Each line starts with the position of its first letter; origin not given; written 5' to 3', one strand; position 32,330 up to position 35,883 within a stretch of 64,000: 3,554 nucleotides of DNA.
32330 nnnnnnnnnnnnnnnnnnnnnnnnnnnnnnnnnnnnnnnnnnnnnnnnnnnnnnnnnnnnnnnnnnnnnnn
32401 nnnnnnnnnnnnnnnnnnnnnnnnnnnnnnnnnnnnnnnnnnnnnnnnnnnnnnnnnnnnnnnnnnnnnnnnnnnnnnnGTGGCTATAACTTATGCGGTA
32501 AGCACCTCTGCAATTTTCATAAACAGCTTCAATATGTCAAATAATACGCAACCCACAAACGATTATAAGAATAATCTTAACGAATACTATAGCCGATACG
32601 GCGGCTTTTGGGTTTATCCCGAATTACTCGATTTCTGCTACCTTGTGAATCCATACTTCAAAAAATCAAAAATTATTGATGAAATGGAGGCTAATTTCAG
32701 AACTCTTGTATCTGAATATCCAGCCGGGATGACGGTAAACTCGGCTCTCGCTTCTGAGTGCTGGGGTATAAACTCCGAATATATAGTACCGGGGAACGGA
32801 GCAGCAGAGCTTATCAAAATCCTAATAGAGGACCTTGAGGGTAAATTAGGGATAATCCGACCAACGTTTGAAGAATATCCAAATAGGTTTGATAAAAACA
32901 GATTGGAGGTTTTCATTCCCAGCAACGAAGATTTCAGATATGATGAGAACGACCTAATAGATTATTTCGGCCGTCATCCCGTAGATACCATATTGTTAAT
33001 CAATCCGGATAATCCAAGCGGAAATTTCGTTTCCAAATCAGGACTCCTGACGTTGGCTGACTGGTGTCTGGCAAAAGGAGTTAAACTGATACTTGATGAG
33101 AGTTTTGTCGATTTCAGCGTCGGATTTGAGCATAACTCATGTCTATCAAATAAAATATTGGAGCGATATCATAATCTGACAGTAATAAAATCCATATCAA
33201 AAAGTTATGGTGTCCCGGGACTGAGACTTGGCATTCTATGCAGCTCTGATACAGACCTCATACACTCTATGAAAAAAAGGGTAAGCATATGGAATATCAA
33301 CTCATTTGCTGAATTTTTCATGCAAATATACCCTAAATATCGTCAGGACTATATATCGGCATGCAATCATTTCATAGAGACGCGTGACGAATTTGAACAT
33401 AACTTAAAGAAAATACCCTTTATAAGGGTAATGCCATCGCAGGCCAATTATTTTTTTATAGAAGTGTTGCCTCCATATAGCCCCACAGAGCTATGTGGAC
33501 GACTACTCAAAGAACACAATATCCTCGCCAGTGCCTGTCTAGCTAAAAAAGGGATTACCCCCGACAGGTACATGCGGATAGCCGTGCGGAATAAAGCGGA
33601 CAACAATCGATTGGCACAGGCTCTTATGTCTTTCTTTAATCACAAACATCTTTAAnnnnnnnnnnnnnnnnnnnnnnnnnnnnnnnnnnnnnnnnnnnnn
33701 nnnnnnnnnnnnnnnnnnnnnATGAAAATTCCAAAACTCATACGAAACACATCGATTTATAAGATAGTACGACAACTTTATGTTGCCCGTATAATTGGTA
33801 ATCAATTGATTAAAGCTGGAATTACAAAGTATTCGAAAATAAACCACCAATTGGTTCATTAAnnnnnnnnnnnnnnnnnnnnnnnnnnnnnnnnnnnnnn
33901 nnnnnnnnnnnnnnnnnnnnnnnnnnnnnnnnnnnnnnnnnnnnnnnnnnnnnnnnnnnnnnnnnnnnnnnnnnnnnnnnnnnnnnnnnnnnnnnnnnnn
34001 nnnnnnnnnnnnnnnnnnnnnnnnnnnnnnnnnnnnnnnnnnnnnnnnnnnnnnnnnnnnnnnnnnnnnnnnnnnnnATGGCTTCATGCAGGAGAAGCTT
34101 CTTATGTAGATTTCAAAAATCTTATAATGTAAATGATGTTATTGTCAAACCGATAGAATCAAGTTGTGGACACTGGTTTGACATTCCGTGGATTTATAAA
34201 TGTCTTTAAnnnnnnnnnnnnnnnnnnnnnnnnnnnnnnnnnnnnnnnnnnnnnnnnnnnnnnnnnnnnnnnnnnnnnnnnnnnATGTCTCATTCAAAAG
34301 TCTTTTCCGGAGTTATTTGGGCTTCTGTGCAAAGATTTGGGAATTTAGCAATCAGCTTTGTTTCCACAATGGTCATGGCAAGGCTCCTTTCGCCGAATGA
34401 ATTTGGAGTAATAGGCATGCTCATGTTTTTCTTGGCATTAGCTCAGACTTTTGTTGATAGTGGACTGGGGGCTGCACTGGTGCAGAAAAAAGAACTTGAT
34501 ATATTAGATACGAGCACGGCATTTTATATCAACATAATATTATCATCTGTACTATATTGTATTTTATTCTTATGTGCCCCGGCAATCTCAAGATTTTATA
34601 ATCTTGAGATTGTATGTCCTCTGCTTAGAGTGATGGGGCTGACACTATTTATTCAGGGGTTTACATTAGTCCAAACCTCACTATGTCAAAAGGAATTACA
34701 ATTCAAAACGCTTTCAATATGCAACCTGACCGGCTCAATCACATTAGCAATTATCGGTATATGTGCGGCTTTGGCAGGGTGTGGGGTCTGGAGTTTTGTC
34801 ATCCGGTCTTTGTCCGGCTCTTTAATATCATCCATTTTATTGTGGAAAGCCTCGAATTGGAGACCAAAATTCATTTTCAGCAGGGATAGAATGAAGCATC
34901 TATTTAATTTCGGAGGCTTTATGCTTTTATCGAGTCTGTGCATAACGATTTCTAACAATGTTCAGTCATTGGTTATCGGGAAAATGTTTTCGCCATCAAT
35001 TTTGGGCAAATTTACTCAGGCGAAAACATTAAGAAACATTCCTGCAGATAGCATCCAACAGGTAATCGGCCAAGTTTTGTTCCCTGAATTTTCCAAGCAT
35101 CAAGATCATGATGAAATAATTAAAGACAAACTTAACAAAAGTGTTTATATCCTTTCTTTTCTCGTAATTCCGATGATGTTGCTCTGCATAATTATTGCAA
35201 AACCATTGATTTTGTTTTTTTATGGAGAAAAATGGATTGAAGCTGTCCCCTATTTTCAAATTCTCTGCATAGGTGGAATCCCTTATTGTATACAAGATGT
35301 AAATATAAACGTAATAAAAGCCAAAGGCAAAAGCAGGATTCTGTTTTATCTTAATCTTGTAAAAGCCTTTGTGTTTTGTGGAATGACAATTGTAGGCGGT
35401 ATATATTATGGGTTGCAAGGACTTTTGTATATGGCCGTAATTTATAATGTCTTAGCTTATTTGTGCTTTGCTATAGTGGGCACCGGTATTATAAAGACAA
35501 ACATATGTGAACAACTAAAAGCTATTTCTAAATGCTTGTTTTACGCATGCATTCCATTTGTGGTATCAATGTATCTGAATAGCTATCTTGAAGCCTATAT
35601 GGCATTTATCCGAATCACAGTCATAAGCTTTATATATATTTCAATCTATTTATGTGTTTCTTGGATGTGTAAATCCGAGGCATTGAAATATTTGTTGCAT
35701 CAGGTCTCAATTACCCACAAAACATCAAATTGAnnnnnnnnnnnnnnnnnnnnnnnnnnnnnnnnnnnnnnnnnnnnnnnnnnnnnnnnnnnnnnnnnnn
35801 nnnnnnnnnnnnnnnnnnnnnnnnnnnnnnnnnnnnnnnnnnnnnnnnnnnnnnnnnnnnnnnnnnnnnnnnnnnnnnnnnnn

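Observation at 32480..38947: Candidate amide/amino-alcohol decoration module inside the CPS locus: HisC/CobD-like PLP enzyme + CapA metallophosphoesterase + sugar-transfer ATP-grasp + OCD/mu-crystallin dehydrogenase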

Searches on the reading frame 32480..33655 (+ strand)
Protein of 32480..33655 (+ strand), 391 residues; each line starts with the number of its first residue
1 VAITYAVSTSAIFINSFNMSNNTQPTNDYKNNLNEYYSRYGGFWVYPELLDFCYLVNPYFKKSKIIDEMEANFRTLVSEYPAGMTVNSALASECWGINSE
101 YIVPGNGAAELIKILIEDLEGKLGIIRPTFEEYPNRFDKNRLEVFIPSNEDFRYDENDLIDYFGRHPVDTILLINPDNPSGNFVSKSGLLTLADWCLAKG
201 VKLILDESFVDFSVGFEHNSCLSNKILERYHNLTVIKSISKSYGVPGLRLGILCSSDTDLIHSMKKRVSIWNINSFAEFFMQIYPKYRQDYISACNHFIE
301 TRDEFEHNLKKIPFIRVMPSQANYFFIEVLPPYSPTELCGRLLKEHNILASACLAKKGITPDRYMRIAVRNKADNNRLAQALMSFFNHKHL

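Call 3: search_protein_families(library=pfam, proteins=[window:32480-33655:+], max_evalue=0.01)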
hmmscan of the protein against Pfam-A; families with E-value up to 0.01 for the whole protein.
window:32480-33655:+ (391 aa): 1 family
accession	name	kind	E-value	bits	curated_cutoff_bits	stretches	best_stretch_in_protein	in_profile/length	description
PF00155.27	Aminotran_1_2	-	2e-28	100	19.7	1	97-382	63-361/361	Aminotransferase class I and II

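Call 5: search_protein_families(library=ncbifam, proteins=[window:32480-33655:+], max_evalue=0.001)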
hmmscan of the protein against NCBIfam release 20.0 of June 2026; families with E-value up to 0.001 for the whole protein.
window:32480-33655:+ (391 aa): 57 families (the best 25 are shown)
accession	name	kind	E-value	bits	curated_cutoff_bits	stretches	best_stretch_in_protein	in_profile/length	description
TIGR01140.1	L_thr_O3P_dcar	equivalog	1.3e-46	159.3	290.55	1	35-382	7-330/331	threonine-phosphate decarboxylase CobD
TIGR01141.1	hisC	equivalog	4.7e-33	114.5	276.55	1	57-383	30-347/349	histidinol-phosphate transaminase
NF006225.0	PRK08354.1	equivalog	4.8e-27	95.2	288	1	41-385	9-315/318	putative aminotransferase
NF005021.0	PRK06425.1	equivalog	3.1e-26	92.3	353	1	46-388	15-333/335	histidinol-phosphate aminotransferase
NF003496.0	PRK05166.1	equivalog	9.3e-26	90.4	540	1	57-384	46-368/373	histidinol-phosphate transaminase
NF005915.1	PRK07908.1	equivalog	7.4e-25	88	360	1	44-382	9-331/332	Rv2231c family histidinol phosphate aminotransferase CobC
NF002878.0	PRK03321.1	subfamily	1.8e-20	73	374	1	78-385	52-348/352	histidinol-phosphate transaminase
NF053748.1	bifunc_CobBC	exception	1.2e-18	66.9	950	1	36-382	469-796/797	bifunctional hydrogenobyrinic acid a,c-diamide synthase/histidinol phosphate aminotransferase CobBC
NF002726.0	PRK02610.1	equivalog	2e-18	66.5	391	1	94-387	86-370/374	histidinol-phosphate transaminase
NF002877.0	PRK03317.1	equivalog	5.6e-18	64.9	409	1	96-387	90-368/374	histidinol-phosphate transaminase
NF005744.0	PRK07568.1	subfamily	2.2e-16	59.6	389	1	120-348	112-344/398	pyridoxal phosphate-dependent aminotransferase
NF041364.1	GntC_guanitoxin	equivalog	3.3e-15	55.8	415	1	148-382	115-350/356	guanitoxin biosynthesis PLP-dependent (S)-gamma-hydroxy-L-arginine cyclodehydratase GntC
NF005732.0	PRK07550.1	equivalog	4.1e-15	55.7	366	1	168-378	167-377/389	aminotransferase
NF041091.1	asp_aminotase_Arch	equivalog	3.1e-14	52.6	550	1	148-369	142-357/376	aspartate aminotransferase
TIGR04350.1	C_S_lyase_PatB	subfamily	3.7e-14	52.4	340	1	148-325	139-320/384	PatB family C-S lyase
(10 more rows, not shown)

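Call 6: search_solved_structures(query=window:32480-33655:+, max_evalue=0.00001)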
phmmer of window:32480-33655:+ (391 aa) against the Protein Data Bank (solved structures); distinct sequences matched with E-value up to 0.00001: 34.
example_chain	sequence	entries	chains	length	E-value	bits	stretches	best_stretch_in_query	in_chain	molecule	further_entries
6oux_A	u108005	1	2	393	1.7e-41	145.9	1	49-386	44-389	Threonine phosphate decarboxylase-like enzyme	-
1lc5_A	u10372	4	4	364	1e-28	103.8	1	48-384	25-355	L-Threonine-O-3-Phosphate Decarboxylase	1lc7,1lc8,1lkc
3ftb_A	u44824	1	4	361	4.6e-27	98.4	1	44-387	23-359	Histidinol-phosphate aminotransferase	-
8bj1_A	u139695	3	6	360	3e-19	72.7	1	57-340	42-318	histidinol-phosphate aminotransferase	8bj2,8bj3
8bj4_A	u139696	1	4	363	3.1e-19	72.6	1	57-340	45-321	histidinol-phosphate aminotransferase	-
3fkd_A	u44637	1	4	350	3.9e-16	62.4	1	84-387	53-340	L-threonine-O-3-phosphate decarboxylase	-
3hdo_A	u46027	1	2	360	1.7e-14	57.1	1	66-327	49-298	Histidinol-phosphate aminotransferase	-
3p1t_A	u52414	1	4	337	8.5e-13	51.4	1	128-388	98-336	Putative histidinol-phosphate aminotransferase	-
3ffh_A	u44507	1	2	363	2.4e-11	46.7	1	63-329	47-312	Histidinol-phosphate aminotransferase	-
9t0w_A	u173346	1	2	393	1.1e-09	41.3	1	99-326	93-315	Histidinol-phosphate aminotransferase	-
4r8d_A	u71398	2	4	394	1.1e-09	41.2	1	99-326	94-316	Histidinol-phosphate aminotransferase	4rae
2f8j_A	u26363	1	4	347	1.9e-09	40.4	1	102-328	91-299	Histidinol-phosphate aminotransferase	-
1h1c_A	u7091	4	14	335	2e-09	40.3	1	102-328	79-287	HISTIDINOL-PHOSPHATE AMINOTRANSFERASE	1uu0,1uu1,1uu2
4dgt_A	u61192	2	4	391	5e-09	39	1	17-325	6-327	Putative pyridoxal phosphate-dependent transferase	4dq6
6qp3_A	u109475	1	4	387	6.4e-09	38.7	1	95-351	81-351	Cystathionine beta-lyase PatB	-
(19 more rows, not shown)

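Call 28: search_solved_structures(query=window:32480-33655:+, max_evalue=1e-25, show_alignments=2)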
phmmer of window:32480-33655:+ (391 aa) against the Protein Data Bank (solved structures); distinct sequences matched with E-value up to 1e-25: 3.
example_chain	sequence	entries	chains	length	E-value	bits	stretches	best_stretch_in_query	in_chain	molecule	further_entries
6oux_A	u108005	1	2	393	1.7e-41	145.9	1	49-386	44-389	Threonine phosphate decarboxylase-like enzyme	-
1lc5_A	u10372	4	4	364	1e-28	103.8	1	48-384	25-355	L-Threonine-O-3-Phosphate Decarboxylase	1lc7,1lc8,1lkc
3ftb_A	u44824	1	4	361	4.6e-27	98.4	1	44-387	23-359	Histidinol-phosphate aminotransferase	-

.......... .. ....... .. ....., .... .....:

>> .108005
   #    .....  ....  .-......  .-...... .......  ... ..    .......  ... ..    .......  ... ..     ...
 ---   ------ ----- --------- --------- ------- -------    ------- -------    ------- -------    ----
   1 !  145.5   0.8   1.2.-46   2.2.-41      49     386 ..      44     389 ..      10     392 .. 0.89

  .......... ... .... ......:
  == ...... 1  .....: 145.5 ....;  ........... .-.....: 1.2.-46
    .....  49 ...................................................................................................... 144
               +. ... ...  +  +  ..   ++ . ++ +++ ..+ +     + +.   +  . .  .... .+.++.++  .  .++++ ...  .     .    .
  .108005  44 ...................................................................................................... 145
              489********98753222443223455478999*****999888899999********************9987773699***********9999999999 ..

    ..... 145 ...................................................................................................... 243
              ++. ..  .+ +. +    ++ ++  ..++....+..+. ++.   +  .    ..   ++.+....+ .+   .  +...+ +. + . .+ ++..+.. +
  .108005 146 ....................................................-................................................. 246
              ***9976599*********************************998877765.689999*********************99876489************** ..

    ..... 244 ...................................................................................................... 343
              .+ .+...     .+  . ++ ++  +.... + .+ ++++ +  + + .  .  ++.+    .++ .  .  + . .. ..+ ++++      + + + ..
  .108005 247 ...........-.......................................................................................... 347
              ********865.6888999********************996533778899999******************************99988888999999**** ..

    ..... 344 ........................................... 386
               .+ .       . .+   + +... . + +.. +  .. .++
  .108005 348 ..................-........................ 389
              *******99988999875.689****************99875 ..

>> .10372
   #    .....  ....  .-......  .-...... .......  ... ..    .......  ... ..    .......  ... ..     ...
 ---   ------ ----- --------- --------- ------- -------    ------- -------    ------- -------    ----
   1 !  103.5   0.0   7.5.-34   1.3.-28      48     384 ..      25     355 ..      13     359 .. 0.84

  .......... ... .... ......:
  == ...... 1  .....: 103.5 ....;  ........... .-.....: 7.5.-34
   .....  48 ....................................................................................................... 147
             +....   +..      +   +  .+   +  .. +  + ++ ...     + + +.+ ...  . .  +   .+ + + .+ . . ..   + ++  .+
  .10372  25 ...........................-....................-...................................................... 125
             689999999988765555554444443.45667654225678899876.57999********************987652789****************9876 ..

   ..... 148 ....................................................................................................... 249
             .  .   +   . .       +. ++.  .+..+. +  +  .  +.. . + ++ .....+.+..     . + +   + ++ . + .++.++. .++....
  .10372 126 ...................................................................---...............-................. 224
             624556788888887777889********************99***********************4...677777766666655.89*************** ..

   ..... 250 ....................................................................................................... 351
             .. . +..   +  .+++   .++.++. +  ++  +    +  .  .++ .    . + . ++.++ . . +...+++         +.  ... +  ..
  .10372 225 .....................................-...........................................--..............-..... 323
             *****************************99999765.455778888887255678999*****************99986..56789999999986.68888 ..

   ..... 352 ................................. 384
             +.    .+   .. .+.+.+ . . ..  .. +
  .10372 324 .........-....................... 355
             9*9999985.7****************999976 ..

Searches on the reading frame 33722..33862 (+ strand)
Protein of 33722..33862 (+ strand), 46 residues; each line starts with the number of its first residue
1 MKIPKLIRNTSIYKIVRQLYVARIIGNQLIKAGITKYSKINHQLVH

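Call 99: search_protein_families(library=pfam, proteins=[window:33722-33862:+], max_evalue=10)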
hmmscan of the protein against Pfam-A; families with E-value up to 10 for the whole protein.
window:33722-33862:+ (46 aa): 0 families

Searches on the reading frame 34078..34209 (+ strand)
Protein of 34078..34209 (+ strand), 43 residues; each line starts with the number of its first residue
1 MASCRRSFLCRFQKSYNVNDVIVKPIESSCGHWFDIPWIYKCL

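Call 99: search_protein_families(library=pfam, proteins=[window:34078-34209:+], max_evalue=10)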
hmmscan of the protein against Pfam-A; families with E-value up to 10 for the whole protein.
window:34078-34209:+ (43 aa): 0 families

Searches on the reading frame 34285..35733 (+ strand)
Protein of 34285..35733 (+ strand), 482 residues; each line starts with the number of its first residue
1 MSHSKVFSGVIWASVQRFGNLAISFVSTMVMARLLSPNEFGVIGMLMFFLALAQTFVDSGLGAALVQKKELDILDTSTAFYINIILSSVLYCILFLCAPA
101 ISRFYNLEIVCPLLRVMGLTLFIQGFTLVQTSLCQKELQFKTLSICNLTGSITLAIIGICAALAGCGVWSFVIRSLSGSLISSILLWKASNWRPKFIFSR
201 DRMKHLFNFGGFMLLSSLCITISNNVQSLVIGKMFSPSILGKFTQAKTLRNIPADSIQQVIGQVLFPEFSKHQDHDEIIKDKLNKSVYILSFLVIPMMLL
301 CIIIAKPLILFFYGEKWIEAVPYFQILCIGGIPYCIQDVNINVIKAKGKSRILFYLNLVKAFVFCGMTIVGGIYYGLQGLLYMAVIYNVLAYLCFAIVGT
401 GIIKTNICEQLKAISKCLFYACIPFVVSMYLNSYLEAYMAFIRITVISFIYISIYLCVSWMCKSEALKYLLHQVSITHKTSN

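Call 3: search_protein_families(library=pfam, proteins=[window:34285-35733:+], max_evalue=0.01)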
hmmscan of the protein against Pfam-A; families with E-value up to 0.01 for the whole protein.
window:34285-35733:+ (482 aa): 2 families
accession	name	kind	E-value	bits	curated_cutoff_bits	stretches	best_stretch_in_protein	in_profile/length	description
PF13440.11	Polysacc_synt_3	-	1.3e-91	307.3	23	1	30-322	1-293/293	Polysaccharide biosynthesis protein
PF01943.22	Polysacc_synt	-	1.7e-35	123.2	28.2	1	8-272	3-273/274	Polysaccharide biosynthesis protein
